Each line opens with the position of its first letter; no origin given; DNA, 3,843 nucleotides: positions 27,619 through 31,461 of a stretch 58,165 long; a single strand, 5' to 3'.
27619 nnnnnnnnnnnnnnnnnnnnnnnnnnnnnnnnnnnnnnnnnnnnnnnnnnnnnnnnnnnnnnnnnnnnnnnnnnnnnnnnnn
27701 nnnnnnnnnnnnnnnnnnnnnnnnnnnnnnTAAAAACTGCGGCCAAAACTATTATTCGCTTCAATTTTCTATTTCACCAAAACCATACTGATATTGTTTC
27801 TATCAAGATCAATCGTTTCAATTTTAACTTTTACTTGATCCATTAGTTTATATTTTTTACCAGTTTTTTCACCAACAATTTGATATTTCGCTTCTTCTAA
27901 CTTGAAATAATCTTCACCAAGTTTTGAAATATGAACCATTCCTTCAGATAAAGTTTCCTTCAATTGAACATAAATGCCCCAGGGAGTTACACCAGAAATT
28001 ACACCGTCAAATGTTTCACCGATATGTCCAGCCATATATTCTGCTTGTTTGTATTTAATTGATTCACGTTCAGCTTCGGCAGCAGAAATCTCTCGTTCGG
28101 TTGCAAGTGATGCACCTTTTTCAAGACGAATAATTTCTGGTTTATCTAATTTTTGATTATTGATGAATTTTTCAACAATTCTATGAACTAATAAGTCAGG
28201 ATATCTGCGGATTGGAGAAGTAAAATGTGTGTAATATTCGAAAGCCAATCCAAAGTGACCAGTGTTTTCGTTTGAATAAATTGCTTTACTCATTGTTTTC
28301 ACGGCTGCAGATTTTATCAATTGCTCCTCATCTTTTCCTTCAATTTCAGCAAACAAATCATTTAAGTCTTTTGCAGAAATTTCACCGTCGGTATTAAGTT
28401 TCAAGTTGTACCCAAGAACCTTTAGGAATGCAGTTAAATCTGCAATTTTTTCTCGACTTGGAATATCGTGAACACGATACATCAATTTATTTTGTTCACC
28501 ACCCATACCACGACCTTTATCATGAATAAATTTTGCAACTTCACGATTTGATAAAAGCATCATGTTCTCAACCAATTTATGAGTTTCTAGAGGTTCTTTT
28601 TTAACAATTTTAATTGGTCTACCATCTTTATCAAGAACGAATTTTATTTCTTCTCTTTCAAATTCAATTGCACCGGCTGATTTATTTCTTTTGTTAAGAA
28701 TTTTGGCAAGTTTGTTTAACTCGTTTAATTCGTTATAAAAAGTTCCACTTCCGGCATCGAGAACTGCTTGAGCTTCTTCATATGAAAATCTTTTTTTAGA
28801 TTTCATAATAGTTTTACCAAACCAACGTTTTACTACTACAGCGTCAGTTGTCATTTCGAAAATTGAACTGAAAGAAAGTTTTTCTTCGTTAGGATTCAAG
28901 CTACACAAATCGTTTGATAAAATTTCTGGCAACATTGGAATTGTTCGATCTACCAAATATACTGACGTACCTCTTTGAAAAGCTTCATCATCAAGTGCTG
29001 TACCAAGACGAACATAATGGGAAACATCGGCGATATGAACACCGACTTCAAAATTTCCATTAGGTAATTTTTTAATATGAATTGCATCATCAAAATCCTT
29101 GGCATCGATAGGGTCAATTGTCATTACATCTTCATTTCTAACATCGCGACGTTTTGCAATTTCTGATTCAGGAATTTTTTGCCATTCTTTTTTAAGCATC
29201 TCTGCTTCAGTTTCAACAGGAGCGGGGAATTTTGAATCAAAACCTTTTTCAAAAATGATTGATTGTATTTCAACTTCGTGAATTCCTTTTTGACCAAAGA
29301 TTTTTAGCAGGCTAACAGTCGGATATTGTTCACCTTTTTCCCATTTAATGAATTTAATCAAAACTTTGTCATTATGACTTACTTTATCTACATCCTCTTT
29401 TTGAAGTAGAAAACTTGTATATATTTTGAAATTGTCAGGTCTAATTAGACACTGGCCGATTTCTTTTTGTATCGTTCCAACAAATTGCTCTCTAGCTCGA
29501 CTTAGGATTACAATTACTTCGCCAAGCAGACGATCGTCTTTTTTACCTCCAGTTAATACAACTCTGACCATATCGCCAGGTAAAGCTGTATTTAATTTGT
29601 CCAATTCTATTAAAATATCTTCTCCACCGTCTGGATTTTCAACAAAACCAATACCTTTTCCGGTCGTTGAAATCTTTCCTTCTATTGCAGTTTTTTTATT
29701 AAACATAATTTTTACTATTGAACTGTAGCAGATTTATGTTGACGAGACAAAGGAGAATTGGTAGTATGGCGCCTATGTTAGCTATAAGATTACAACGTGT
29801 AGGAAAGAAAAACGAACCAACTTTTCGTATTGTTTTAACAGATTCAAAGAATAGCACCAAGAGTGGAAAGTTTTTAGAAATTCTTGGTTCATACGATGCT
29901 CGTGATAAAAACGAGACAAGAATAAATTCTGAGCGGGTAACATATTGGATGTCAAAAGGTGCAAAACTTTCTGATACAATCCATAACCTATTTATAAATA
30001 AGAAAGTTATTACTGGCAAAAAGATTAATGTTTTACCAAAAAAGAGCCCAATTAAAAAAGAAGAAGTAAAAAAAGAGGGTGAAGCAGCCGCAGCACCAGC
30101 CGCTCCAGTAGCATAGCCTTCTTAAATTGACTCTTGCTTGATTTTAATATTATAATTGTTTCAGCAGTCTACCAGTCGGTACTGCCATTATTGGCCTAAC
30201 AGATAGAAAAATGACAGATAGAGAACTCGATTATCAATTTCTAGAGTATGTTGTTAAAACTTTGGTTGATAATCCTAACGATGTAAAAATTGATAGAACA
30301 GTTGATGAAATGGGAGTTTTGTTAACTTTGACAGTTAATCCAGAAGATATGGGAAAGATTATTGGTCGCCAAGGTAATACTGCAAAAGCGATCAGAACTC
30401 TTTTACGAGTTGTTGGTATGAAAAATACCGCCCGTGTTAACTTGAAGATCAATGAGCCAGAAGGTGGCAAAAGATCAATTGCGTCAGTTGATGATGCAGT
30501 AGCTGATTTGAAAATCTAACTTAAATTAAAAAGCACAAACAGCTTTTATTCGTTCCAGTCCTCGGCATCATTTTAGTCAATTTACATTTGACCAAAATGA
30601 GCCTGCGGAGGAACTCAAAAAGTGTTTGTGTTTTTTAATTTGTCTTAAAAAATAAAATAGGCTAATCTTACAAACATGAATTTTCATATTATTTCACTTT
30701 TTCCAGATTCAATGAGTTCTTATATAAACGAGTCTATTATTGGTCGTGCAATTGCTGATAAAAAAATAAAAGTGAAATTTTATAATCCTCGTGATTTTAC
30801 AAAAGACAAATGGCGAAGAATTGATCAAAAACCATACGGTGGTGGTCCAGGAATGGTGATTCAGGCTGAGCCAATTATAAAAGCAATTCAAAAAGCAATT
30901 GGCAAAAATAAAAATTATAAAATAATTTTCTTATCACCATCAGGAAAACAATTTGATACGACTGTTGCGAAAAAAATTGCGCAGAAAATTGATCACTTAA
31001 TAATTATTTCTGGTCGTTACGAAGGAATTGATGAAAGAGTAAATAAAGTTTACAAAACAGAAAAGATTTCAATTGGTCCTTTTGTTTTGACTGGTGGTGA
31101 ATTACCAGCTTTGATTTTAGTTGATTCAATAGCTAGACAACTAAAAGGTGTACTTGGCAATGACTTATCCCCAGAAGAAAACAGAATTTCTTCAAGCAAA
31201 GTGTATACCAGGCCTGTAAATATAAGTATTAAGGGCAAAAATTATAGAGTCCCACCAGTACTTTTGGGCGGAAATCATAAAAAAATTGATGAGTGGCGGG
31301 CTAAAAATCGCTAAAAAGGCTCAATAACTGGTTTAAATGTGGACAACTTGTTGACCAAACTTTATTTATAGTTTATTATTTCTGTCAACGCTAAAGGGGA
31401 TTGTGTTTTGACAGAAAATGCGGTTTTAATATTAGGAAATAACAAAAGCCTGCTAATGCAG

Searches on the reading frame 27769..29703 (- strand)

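Call 7: search_protein_families(library=pfam, proteins=[window:27769-29703:-], max_evalue=0.0001)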
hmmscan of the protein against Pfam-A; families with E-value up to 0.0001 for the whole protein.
window:27769-29703:- (644 aa): 5 families
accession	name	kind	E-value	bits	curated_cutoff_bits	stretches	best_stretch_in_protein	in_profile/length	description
PF00773.25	RNB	-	1.8e-107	359.8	29.3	1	185-515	1-325/326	RNB domain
PF17876.7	CSD2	-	4.3e-17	62.4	26.2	1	87-160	2-74/74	Cold shock domain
PF08206.17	OB_RNB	-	8.2e-10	38.7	24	1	9-64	1-56/58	Ribonuclease B OB domain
PF00575.29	S1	-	1.1e-09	39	22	1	561-640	4-71/74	S1 RNA binding domain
PF17849.7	OB_Dis3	-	4.6e-05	23.9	22.8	0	96-153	23-76/77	Dis3-like cold-shock domain 2 (CSD2)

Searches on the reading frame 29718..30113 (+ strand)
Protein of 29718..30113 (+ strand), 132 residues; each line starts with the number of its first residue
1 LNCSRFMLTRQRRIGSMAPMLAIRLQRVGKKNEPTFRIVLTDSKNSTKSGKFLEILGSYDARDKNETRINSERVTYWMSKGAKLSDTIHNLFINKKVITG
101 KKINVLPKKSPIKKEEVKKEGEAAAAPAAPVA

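Call 7: search_protein_families(library=pfam, proteins=[window:29718-30113:+], max_evalue=0.0001)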
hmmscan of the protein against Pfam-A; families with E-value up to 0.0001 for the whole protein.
window:29718-30113:+ (132 aa): 1 family
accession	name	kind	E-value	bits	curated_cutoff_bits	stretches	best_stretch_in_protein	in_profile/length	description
PF00886.24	Ribosomal_S16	-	4.8e-17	62.1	27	1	27-85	1-62/62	Ribosomal protein S16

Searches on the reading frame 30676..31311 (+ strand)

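Call 8: search_protein_families(library=pfam, proteins=[window:30676-31311:+], max_evalue=0.0001)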
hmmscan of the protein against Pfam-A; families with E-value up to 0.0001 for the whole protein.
window:30676-31311:+ (212 aa): 1 family
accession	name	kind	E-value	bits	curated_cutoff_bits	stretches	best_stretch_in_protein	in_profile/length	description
PF01746.26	tRNA_m1G_MT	-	1.7e-41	142.5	27.3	1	24-211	3-185/195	tRNA (Guanine-1)-methyltransferase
